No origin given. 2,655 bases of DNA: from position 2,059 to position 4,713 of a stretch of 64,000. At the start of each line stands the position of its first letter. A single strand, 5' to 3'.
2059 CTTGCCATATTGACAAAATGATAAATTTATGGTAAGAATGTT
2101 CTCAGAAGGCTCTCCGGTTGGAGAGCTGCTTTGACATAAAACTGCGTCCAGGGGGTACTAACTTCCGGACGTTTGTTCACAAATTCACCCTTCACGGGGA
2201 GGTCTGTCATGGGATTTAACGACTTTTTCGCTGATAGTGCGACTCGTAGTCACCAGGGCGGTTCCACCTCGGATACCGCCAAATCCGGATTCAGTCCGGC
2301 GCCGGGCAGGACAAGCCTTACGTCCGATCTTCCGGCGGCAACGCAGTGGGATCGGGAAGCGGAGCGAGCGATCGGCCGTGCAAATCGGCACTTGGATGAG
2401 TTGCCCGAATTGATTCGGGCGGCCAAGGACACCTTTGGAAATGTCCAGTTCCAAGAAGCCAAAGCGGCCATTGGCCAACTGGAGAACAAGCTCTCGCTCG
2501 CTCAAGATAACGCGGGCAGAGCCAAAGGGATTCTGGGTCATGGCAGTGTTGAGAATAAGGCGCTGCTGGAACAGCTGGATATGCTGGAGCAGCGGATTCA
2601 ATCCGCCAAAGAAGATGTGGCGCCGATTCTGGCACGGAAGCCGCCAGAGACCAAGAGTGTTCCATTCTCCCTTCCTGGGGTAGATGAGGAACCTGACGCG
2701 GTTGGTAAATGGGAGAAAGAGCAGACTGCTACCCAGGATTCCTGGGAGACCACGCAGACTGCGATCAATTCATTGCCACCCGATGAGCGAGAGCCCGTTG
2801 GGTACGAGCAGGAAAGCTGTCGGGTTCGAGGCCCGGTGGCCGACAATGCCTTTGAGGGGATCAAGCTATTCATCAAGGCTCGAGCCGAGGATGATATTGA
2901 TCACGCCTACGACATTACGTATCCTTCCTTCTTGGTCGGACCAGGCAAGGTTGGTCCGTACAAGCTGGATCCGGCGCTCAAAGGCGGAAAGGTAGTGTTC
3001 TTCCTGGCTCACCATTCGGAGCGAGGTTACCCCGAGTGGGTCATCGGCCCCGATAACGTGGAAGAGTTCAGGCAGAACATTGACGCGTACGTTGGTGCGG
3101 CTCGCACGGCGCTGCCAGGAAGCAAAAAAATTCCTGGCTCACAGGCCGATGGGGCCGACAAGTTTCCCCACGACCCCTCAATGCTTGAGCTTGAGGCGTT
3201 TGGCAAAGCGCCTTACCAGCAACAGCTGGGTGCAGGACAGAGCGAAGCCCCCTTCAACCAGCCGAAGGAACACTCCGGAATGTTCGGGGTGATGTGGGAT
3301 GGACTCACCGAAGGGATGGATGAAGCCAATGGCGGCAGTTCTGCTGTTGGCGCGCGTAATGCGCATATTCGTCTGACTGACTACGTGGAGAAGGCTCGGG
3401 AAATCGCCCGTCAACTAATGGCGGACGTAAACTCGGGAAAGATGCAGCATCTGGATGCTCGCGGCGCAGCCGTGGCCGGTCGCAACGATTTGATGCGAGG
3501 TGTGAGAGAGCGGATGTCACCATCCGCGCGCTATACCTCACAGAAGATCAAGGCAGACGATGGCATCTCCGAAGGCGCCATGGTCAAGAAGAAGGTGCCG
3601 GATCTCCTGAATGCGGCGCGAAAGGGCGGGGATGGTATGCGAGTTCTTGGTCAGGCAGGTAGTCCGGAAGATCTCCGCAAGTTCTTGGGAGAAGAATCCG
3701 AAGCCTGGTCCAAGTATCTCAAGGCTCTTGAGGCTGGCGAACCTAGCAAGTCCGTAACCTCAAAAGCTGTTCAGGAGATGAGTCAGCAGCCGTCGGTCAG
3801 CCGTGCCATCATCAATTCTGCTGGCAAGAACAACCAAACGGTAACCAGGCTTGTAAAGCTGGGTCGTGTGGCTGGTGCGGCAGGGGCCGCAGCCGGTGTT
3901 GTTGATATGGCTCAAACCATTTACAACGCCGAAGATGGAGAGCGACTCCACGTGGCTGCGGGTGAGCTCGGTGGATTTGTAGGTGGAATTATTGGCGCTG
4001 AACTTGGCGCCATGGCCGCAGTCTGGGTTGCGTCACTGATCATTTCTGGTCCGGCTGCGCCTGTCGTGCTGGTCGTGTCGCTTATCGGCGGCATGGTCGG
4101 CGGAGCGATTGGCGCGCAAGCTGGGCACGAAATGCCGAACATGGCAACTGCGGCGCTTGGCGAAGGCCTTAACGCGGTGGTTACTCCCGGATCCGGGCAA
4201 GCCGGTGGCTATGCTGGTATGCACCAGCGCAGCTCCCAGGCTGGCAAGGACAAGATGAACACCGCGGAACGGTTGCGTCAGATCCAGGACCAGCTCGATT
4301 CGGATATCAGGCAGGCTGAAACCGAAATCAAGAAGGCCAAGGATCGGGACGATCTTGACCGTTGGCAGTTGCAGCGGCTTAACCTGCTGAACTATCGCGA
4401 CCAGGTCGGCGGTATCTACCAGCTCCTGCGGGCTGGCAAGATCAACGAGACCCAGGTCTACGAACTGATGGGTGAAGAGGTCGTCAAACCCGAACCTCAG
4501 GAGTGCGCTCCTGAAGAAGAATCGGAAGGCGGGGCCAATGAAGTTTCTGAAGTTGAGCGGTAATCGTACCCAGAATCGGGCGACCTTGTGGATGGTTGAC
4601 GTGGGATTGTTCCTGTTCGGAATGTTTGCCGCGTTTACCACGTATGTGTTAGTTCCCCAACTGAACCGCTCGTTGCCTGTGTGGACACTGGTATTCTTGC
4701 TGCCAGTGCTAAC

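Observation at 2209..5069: High-GC island next to tRNA-Leu encoding a glycine-zipper, coiled-coil 784-aa protein plus a small 2-TM protein: candidate membrane-inserting toxin or effector with immunity partner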

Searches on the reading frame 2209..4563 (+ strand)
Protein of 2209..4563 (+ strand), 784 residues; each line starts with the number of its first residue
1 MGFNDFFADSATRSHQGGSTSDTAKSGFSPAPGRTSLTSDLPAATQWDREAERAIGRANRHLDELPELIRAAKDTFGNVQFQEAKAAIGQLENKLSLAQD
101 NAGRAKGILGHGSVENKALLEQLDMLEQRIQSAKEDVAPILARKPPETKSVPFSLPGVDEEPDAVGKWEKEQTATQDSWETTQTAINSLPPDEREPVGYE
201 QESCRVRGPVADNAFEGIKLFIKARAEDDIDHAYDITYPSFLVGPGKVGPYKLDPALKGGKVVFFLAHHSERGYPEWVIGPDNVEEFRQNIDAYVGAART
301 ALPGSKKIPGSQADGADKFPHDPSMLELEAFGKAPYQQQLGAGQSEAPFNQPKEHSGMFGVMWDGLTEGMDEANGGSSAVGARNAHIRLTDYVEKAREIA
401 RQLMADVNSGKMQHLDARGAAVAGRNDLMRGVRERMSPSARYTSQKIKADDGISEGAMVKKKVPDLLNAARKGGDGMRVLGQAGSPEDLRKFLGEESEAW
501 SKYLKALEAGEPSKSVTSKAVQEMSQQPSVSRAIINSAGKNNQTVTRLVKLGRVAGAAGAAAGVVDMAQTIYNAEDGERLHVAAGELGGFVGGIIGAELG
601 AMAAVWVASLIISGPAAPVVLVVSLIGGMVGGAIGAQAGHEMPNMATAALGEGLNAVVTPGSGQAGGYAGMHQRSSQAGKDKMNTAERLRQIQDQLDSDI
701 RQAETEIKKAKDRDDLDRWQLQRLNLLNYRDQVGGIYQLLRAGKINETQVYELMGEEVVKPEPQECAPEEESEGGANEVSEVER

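Call 4: search_protein_families(library=pfam, proteins=[window:2209-4563:+], max_evalue=1)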
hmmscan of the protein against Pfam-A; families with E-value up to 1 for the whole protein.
window:2209-4563:+ (784 aa): 3 families
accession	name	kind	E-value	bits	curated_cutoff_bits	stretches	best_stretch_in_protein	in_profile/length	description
PF02382.20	RTX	-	0.09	12.9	26.8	1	596-683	81-167/311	N-terminal domain in RTX protein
PF16740.10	SKA2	-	0.11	12.7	30.1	0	80-144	10-68/110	Spindle and kinetochore-associated protein 2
PF15547.11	C1ORF64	-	0.13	12.9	27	1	124-188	65-127/137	Steroid receptor-associated and regulated protein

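Call 7: find_homologous_proteins(query=window:2209-4563:+, max_evalue=0.001)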
Query window:2209-4563:+ (784 aa): 3 proteins with E <= 0.001 among 8000 candidates.
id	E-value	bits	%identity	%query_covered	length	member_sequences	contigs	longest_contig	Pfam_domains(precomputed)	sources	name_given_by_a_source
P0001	0.0e+0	1741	100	100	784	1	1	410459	-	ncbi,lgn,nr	ncbi:MAG: hypothetical protein HYT15_01040 [Candidatus Magasanikbacteria bacterium]|nr:hypothetical 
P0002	0.0e+0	1247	74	97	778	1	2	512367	-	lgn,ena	-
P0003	1.7e-139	485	41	93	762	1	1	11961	-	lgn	-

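Call 9: find_encoding_contigs(protein=P0002, flank=10000, max_places=4)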
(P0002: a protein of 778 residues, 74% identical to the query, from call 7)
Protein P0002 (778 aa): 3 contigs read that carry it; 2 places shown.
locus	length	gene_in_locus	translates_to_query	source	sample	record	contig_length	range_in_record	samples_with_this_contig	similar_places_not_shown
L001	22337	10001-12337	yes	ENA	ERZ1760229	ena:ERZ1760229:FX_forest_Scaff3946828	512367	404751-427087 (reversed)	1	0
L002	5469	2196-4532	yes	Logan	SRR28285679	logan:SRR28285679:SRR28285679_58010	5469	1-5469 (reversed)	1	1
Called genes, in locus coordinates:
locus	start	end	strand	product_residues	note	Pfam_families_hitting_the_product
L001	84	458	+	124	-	PF00861:Ribosomal_L18p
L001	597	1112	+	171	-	PF00333:Ribosomal_S5, PF03719:Ribosomal_S5_C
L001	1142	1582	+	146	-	PF00828:Ribosomal_L27A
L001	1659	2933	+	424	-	PF00344:SecY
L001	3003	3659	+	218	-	PF00406:ADK, PF02224:Cytidylate_kin (weak), PF06414:Zeta_toxin (weak), PF13238:AAA_18, PF13671:AAA_33, PF13207:AAA_17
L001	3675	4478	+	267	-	PF00557:Peptidase_M24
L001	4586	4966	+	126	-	PF03652:RuvX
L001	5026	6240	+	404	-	PF03448:MgtE_N, PF00571:CBS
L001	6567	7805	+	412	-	PF01566:Nramp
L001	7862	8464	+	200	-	PF11967:RecO_N, PF02565:RecO_C (weak)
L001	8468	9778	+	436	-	PF01336:tRNA_anti-codon, PF00152:tRNA-synt_2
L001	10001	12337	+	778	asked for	-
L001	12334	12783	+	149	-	-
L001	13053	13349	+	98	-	-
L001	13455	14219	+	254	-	PF00142:Fer4_NifH, PF01656:CbiA, PF02374:ArsA_ATPase (weak), PF06564:CBP_BcsQ, PF09140:MipZ, PF10609:ParA, PF13614:AAA_31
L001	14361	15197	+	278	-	PF02195:ParB_N, PF17762:HTH_ParB, PF23552:ParB_C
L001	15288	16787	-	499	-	PF13328:HD_4, PF01966:HD, PF04607:RelA_SpoT, PF02824:TGS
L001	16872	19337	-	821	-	PF00521:DNA_topoisoIV, PF03989:DNA_gyraseA_C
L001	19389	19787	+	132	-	-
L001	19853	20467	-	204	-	PF13483:Lactamase_B_3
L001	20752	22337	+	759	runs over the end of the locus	PF03160:Calx-beta, PF01471:PG_binding_1 (faint)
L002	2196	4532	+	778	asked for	-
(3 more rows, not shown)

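Call 10: find_encoding_contigs(protein=P0003, flank=10000, max_places=4)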
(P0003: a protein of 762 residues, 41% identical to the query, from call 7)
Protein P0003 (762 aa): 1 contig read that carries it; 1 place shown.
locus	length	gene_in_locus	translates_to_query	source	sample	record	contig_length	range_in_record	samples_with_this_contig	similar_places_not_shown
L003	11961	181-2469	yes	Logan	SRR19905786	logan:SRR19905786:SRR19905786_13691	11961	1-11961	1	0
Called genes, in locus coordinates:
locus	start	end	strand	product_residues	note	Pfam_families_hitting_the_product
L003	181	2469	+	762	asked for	-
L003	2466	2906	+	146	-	-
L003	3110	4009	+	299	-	PF00142:Fer4_NifH, PF01656:CbiA, PF02374:ArsA_ATPase (weak), PF06564:CBP_BcsQ, PF09140:MipZ (weak), PF10609:ParA, PF13614:AAA_31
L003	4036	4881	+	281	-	PF02195:ParB_N, PF17762:HTH_ParB, PF23552:ParB_C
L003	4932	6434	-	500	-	PF13328:HD_4, PF01966:HD, PF04607:RelA_SpoT, PF02824:TGS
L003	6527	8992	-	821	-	PF00521:DNA_topoisoIV, PF03989:DNA_gyraseA_C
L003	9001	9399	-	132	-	-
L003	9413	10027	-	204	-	PF13483:Lactamase_B_3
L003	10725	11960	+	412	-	?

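Call 15: search_protein_representatives(protein=window:2209-4563:+)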
Query: 784 residues. Proteins with E-value up to 0.001 (for the whole library): 127; up to 1e-10: 73; up to 1e-30: 36. The best 127 are listed.
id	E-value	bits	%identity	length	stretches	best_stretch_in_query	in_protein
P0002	0.0e+00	1246.5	75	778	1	7-773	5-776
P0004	4.9e-181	620.4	50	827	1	119-770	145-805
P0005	3.3e-153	528.4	54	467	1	313-766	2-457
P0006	9.8e-152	523.5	43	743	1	17-757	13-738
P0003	5.4e-140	484.7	43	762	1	29-774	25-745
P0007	8.6e-130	451.0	41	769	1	10-756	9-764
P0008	4.2e-124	432.2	42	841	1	194-755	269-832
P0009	7.2e-121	421.5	37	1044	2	124-759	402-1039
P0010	2.0e-106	373.7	46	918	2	369-756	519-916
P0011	2.3e-103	363.6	38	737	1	77-771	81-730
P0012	7.0e-96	338.9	40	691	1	210-747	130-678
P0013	9.8e-93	328.5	39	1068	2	370-747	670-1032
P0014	2.6e-91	323.8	45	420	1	358-756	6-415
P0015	1.3e-86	308.2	39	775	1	175-770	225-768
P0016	3.4e-86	306.8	41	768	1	193-744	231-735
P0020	1.3e-82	295.0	40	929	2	364-756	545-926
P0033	4.0e-49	184.3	35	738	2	366-740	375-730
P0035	4.1e-47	177.6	41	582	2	374-741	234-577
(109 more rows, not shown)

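Call 24: search_protein_families(library=pfam, alignment_id=A4, max_evalue=0.001)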
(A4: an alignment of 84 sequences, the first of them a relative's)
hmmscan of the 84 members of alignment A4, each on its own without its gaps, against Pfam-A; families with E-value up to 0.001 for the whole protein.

A. member 1, P0001 (784 aa): 0 families

B. families by the number of members that match (of 84 scanned): 11 families
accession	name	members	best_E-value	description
PF13699.11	eCIS_core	25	6.6e-33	eCIS core domain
PF01471.23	PG_binding_1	2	2.4e-20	Putative peptidoglycan binding domain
PF07591.16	PT-HINT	1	1.6e-10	Pretoxin HINT domain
PF14890.11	Intein_splicing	1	2.1e-09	Intein splicing domain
PF01079.26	Hint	1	6.8e-07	Hint module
PF14623.11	Vint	1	6.9e-06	Hint-domain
PF09374.15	PG_binding_3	1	1.3e-05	Predicted Peptidoglycan domain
PF08239.17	SH3_3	1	1.6e-05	Bacterial SH3 domain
PF05593.20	RHS_repeat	1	3e-05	RHS Repeat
PF13488.11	Gly-zipper_Omp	1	0.00032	Glycine zipper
PF05433.20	Rick_17kDa_Anti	1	0.00082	Glycine zipper 2TM domain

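Call 35: find_homologous_proteins(query=A5, max_evalue=0.00001)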
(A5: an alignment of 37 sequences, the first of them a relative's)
Query A5 (37 sequences) (784 aa, profile of the alignment): 3 proteins with E <= 0.00001 among 8000 candidates.
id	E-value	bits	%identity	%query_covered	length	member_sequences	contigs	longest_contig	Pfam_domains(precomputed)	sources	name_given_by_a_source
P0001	6.1e-259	880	100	100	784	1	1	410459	-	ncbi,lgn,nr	ncbi:MAG: hypothetical protein HYT15_01040 [Candidatus Magasanikbacteria bacterium]|nr:hypothetical 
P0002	3.0e-248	844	74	97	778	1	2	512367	-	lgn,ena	-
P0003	2.4e-238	812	41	93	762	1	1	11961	-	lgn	-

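Call 37: find_related_loci(query=A6, collection=genome_contigs, flank=10000)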
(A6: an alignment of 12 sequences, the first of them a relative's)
Query A6 (784 aa) in genome_contigs; peptide patterns used: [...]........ (x = any residue, [..] = any of these).
18 stretches matched a pattern; 2 encode a relative of the query (tblastn E <= 1e-3); 2 distinct loci.
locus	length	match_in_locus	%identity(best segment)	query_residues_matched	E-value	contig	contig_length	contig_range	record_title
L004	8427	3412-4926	34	212-750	6e-78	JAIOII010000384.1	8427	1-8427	MAG: Kofleriaceae bacterium isolate MAG_26 contig_68588, whole genome shotgun sequence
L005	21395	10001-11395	31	211-740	6e-51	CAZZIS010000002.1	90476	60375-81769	MAG TPA_asm: uncultured Thioalkalispiraceae bacterium isolate SRP128015_co1_108 genome assembly, contig: NODE_102_length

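Call 40: search_protein_families(library=pfam, proteins=[L005:46-1137:+, L005:1173-4427:+, L005:4515-4832:+, L005:4808-5287:+, L005:5370-5993:+, L005:6016-7596:+, L005:7694-8287:+, L005:8290-8961:+, L005:11599-12459:+, L005:12492-14690:+], max_evalue=0.001)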
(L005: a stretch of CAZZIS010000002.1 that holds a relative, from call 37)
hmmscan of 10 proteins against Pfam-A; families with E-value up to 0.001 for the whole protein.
L005:46-1137:+ (363 aa): 0 families

L005:1173-4427:+ (1084 aa): 4 families
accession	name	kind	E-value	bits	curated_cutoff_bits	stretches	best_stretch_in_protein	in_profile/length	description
PF01364.23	Peptidase_C25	-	6.2e-44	151.2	23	1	383-984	7-373/374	Peptidase family C25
PF01060.29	TTR-52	-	0.00016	22.7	24.9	0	33-85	11-59/79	Transthyretin-like family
PF10670.15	DUF4198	-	0.00034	21.3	34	1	995-1059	137-200/209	Domain of unknown function (DUF4198)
PF13620.12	CarboxypepD_reg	-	0.00039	21.2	32.3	0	1006-1083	1-70/82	Carboxypeptidase regulatory-like domain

L005:4515-4832:+ (105 aa): 0 families

L005:4808-5287:+ (159 aa): 0 families

L005:5370-5993:+ (207 aa): 1 family
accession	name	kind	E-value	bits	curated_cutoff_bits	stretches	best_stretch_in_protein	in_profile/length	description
PF25691.1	BW3TFN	-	1.2e-08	35.5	27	1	2-61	4-62/174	Baseplate wedge 3 tail fiber network component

L005:6016-7596:+ (526 aa): 1 family
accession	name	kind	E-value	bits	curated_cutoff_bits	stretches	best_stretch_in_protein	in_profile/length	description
PF13699.11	eCIS_core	-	2.8e-24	85.5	22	1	73-146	2-78/79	eCIS core domain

L005:7694-8287:+ (197 aa): 0 families

L005:8290-8961:+ (223 aa): 1 family
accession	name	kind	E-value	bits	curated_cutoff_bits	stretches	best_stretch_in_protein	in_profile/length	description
PF03692.20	CxxCxxCC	-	1.9e-07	32.1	23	1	110-177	5-75/85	Putative zinc- or iron-chelating domain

L005:11599-12459:+ (286 aa): 1 family
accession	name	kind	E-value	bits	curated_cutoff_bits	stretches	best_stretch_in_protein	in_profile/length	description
PF13699.11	eCIS_core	-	7.1e-32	109.9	22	1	186-263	1-78/79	eCIS core domain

L005:12492-14690:+ (732 aa): 1 family
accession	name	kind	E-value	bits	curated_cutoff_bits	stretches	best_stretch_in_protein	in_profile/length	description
PF13699.11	eCIS_core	-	5.7e-28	97.3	22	1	133-209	2-78/79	eCIS core domain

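Call 44: search_protein_families(library=pfam, proteins=[L001:12334-12783:+, L003:2466-2906:+, L004:5001-5504:+, L004:11-2038:+, L004:5501-6604:+, L004:6614-8059:+, L004:2443-2856:+], max_evalue=5)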
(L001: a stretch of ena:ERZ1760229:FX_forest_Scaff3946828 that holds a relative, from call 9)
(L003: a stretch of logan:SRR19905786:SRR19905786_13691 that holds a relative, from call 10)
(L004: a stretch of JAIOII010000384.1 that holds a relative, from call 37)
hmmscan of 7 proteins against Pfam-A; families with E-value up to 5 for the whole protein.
L001:12334-12783:+ (149 aa): 0 families

L003:2466-2906:+ (146 aa): 2 families
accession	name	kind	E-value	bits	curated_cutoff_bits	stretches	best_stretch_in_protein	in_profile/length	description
PF19779.4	DUF6264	-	0.89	10.1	31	1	7-95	67-151/183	Family of unknown function (DUF6264)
PF11992.13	TgpA_N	-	4.4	6.6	30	0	18-100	19-108/333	TgpA N-terminal domain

L004:5001-5504:+ (167 aa): 1 family
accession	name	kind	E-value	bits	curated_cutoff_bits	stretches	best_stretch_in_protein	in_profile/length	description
PF01716.24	MSP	-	0.11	12.1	25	1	95-159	75-139/242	Manganese-stabilising protein / photosystem II polypeptide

L004:11-2038:+ (675 aa): 18 families
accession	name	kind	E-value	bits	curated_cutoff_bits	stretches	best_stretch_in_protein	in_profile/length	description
PF11987.13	IF-2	-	1.8e-39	134.7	27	1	448-565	2-117/117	Translation-initiation factor 2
PF00009.33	GTP_EFTU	-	3.6e-38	131.5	26.5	1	175-333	5-183/188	Elongation factor Tu GTP binding domain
PF22042.2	EF-G_D2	-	2.2e-30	105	27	1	348-427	1-83/84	Elongation factor G domain 2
PF04760.21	IF2_N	-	2.1e-13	50.3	25.3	1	96-147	2-53/53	Translation initiation factor IF-2, N-terminal region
PF01926.29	MMR_HSR1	-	1.4e-11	44.9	21.9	1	176-283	2-113/113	50S ribosome-binding GTPase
PF03144.31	GTP_EFTU_D2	-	7.4e-11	42.8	30.3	1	596-663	1-72/73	Elongation factor Tu domain 2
PF00071.28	Ras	-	2.2e-08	34.3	21.6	1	177-333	3-157/162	Ras family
PF08477.19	Roc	-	4.5e-05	24.1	27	1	176-285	2-119/119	Ras of Complex, Roc, domain of DAPkinase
PF02421.24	FeoB_N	-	5.9e-05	23.1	27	1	176-331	3-155/156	Ferrous iron transport protein B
PF00025.27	Arf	-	8.8e-05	22.5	22.3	1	178-332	19-170/174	ADP-ribosylation factor family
PF03193.22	RsgA_GTPase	-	0.00023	21.5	30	1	244-331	21-103/174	RsgA GTPase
PF09439.16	SRPRB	-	0.0013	18.6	25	1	173-298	3-134/178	Signal recognition particle receptor beta subunit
PF00350.29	Dynamin_N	-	0.0015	19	27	2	219-283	98-166/168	Dynamin family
PF10662.15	PduV-EutP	-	0.0024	18.1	21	1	176-331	4-140/143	Ethanolamine utilisation - propanediol utilisation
PF16897.10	MMR_HSR1_Xtn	-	0.015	15.7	35.2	1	275-332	56-100/106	C-terminal region of MMR_HSR1 domain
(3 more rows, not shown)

L004:5501-6604:+ (367 aa): 5 families
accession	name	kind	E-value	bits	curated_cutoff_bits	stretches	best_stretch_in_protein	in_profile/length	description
PF07635.16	PSCyt1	-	0.0025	18.8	22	1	315-345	27-57/59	Planctomycete cytochrome C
PF14522.11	Cytochrome_C7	-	0.031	14.5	24.8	0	260-270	14-24/67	Cytochrome c7 and related cytochrome c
PF16694.10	Cytochrome_P460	-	0.058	14.2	27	1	148-198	85-121/125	Cytochrome P460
PF23311.1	DUF7084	-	0.25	11.6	27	1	219-234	15-30/48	Domain of unknown function (DUF7084)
PF09699.15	Paired_CXXCH_1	-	2.7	8.2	20.6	0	186-194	8-16/41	Doubled CXXCH motif (Paired_CXXCH_1)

L004:6614-8059:+ (481 aa): 3 families
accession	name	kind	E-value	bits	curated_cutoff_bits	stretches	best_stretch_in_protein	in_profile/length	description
PF06739.17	SBBP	-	6.5e-06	26.4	20.5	1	197-211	16-30/38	Beta-propeller repeat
PF20622.4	Big_15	-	0.041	14.2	27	1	126-180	28-76/82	Bacterial Ig domain (Big_16)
PF01436.27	NHL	-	0.043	14.3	20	0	130-143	5-18/28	NHL repeat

L004:2443-2856:+ (137 aa): 1 family
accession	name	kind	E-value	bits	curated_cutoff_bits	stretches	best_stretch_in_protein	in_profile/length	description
PF02033.23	RBFA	-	5e-25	88.3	34.7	1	3-109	1-104/105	Ribosome-binding factor A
